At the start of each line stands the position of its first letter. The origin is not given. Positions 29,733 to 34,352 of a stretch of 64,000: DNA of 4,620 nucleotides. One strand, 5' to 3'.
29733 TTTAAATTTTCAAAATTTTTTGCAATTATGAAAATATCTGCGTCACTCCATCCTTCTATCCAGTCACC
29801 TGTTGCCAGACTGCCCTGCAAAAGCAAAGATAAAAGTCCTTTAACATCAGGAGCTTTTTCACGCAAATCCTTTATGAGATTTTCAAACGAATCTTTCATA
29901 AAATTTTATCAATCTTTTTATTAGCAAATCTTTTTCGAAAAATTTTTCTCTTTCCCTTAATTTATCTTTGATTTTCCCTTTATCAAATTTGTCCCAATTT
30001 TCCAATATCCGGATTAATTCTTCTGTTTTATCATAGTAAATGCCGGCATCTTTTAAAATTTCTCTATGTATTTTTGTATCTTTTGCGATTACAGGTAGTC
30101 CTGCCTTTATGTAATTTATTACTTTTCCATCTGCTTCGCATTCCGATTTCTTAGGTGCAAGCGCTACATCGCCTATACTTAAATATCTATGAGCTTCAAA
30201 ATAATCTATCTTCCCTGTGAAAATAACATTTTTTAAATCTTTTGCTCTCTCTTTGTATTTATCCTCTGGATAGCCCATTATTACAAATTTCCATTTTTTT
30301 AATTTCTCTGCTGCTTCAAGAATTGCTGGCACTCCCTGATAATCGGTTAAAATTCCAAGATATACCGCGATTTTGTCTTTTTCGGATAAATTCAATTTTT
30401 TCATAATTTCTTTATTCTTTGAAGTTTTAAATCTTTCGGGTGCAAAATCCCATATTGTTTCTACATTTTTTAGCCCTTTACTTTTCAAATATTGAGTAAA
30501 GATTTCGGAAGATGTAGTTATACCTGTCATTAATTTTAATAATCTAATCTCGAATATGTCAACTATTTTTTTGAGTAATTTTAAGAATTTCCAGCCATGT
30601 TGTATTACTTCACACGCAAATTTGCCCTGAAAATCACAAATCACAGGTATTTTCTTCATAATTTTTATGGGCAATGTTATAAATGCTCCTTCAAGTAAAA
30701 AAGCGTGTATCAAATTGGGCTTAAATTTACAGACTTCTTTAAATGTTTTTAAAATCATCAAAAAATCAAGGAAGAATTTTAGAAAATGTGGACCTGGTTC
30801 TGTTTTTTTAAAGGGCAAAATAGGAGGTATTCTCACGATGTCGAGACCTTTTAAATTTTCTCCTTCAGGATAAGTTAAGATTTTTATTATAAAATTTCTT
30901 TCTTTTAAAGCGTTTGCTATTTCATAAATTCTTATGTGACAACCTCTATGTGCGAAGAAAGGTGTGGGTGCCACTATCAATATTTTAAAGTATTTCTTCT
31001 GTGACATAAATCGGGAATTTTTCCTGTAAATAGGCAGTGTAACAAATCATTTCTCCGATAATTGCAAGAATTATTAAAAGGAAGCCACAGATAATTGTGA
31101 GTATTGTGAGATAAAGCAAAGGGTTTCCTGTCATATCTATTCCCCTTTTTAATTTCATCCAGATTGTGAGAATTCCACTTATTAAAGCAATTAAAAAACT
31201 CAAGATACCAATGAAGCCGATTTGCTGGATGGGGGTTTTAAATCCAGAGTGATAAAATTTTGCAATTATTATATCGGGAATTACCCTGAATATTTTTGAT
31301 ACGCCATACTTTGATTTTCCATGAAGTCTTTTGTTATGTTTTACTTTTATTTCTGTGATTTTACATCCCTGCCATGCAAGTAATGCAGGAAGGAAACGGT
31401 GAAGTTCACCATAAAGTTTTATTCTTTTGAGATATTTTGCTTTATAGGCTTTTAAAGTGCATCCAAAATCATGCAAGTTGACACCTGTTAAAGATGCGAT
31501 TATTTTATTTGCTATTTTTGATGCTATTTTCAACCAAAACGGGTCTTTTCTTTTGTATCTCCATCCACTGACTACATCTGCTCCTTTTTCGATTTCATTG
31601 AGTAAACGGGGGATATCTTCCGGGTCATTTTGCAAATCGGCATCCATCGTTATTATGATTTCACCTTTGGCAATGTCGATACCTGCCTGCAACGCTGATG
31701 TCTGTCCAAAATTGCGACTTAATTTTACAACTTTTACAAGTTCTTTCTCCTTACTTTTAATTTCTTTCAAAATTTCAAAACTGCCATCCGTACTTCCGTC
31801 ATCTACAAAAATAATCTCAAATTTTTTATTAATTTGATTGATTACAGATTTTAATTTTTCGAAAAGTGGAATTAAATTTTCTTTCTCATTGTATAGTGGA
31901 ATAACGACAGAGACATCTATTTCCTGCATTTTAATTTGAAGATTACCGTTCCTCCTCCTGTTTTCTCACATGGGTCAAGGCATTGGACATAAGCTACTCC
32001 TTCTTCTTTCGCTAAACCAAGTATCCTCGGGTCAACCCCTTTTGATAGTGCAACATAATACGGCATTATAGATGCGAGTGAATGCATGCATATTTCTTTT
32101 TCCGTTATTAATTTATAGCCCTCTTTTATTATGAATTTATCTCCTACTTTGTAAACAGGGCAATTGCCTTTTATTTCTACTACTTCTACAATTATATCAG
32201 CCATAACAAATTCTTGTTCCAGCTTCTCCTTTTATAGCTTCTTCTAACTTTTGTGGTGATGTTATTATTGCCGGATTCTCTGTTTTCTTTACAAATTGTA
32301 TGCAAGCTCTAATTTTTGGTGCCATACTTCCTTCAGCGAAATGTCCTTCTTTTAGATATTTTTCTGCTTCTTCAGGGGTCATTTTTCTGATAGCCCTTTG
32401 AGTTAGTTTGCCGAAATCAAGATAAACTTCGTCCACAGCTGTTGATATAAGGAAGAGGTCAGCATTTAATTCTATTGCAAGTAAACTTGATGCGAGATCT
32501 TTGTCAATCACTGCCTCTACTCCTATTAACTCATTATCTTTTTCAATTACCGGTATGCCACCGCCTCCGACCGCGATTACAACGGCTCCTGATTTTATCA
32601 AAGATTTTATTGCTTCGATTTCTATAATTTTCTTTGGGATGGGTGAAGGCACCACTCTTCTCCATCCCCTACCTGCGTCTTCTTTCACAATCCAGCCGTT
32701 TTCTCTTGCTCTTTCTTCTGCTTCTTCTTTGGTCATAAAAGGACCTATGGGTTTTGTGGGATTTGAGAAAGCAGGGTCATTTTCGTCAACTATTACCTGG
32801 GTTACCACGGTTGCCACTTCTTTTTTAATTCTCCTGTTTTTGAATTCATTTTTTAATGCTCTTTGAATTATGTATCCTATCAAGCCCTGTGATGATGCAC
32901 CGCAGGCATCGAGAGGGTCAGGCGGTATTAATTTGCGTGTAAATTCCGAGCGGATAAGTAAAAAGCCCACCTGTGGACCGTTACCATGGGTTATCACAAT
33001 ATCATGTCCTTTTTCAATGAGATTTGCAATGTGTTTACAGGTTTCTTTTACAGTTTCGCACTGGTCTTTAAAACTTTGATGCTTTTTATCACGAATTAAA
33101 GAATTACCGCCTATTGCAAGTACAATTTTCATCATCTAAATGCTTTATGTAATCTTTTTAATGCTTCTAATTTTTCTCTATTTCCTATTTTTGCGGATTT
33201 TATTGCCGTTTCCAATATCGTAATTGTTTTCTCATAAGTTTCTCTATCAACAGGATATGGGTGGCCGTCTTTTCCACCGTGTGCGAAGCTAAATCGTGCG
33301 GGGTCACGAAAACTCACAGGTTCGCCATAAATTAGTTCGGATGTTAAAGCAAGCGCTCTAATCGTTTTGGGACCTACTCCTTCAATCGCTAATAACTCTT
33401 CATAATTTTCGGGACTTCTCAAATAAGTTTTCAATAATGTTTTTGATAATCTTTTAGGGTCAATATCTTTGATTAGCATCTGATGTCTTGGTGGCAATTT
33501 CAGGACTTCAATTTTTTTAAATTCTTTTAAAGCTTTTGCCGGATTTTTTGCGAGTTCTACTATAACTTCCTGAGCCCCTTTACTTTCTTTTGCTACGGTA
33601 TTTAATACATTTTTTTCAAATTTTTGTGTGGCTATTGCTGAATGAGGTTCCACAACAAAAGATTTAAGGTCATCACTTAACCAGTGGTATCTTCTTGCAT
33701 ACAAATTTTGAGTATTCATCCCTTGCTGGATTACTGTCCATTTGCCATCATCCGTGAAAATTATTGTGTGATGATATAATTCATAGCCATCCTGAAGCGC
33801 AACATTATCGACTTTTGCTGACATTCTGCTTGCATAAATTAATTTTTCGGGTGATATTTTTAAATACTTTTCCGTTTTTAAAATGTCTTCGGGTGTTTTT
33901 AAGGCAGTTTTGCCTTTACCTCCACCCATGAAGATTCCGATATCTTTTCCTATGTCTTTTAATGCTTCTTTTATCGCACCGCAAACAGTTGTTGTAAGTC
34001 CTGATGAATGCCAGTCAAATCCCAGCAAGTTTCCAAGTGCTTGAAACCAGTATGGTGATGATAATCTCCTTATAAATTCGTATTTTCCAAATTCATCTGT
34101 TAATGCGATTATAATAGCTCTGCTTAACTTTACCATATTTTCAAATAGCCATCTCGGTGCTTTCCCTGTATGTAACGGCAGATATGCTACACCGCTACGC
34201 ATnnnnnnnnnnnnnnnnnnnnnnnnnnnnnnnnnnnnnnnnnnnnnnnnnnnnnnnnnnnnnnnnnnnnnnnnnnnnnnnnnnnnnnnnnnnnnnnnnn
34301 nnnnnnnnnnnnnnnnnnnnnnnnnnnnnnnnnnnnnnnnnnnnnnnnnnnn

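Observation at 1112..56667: Lineage-specific sigma70 promoter geometry: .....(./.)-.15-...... instead of N17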

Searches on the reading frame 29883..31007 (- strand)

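Call 21: search_protein_families(library=pfam, proteins=[window:29883-31007:-])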
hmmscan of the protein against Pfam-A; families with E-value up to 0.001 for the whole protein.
window:29883-31007:- (374 aa): 4 families
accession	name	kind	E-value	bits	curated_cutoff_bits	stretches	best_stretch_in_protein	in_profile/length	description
PF00534.26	Glycos_transf_1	-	8.2e-16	58.5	26.4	1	199-322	3-135/172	Glycosyl transferases group 1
PF13692.12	Glyco_trans_1_4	-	2.7e-13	50.8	27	1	212-326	2-125/142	Glycosyl transferases group 1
PF13524.12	Glyco_trans_1_2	-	0.00063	20.2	25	1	229-340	5-113/144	Glycosyl transferase-like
PF13579.12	Glyco_trans_4_4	-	0.00083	20.2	29.7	0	22-182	2-150/158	Glycosyl transferase 4-like domain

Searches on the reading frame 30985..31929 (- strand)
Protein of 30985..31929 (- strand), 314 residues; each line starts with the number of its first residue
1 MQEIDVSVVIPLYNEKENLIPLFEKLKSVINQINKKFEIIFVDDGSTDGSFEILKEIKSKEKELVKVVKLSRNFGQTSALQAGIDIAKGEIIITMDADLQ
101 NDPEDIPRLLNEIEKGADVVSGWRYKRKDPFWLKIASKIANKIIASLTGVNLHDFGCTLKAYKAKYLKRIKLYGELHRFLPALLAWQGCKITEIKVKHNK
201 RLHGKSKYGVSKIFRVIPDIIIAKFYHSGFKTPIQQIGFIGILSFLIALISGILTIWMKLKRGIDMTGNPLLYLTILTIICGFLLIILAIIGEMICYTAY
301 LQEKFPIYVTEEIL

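Call 21: search_protein_families(library=pfam, proteins=[window:30985-31929:-])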
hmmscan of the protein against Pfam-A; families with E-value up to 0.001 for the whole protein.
window:30985-31929:- (314 aa): 3 families
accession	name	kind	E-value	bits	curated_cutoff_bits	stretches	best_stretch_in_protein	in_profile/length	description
PF00535.33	Glycos_transf_2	-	2.7e-38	132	23.3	1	7-170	1-167/168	Glycosyl transferase family 2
PF10111.15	Glyco_tranf_2_2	-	1.6e-09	38.1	27.3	1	7-103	1-96/276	Glycosyltransferase like family 2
PF13641.12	Glyco_tranf_2_3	-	2.7e-05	24.7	27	1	6-119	3-118/230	Glycosyltransferase like family 2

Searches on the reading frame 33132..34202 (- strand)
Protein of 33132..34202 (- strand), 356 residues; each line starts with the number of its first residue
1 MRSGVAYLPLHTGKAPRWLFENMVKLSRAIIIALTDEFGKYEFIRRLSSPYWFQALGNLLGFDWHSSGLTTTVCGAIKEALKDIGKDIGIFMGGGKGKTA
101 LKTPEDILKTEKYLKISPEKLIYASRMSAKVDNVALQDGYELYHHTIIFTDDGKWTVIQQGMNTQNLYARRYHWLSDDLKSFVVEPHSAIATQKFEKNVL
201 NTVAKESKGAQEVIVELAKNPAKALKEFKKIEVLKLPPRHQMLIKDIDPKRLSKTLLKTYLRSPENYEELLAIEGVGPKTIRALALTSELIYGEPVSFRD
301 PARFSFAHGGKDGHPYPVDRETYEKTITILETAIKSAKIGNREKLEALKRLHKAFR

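Call 21: search_protein_families(library=pfam, proteins=[window:33132-34202:-])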
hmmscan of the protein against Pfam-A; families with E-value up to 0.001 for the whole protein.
window:33132-34202:- (356 aa): 2 families
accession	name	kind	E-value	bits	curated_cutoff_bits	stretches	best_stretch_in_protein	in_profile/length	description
PF05559.16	DUF763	-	3e-133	444.4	35.5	1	4-318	1-319/319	Protein of unknown function (DUF763)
PF00633.29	HHH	-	0.00012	22.2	24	1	264-284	7-27/30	Helix-hairpin-helix motif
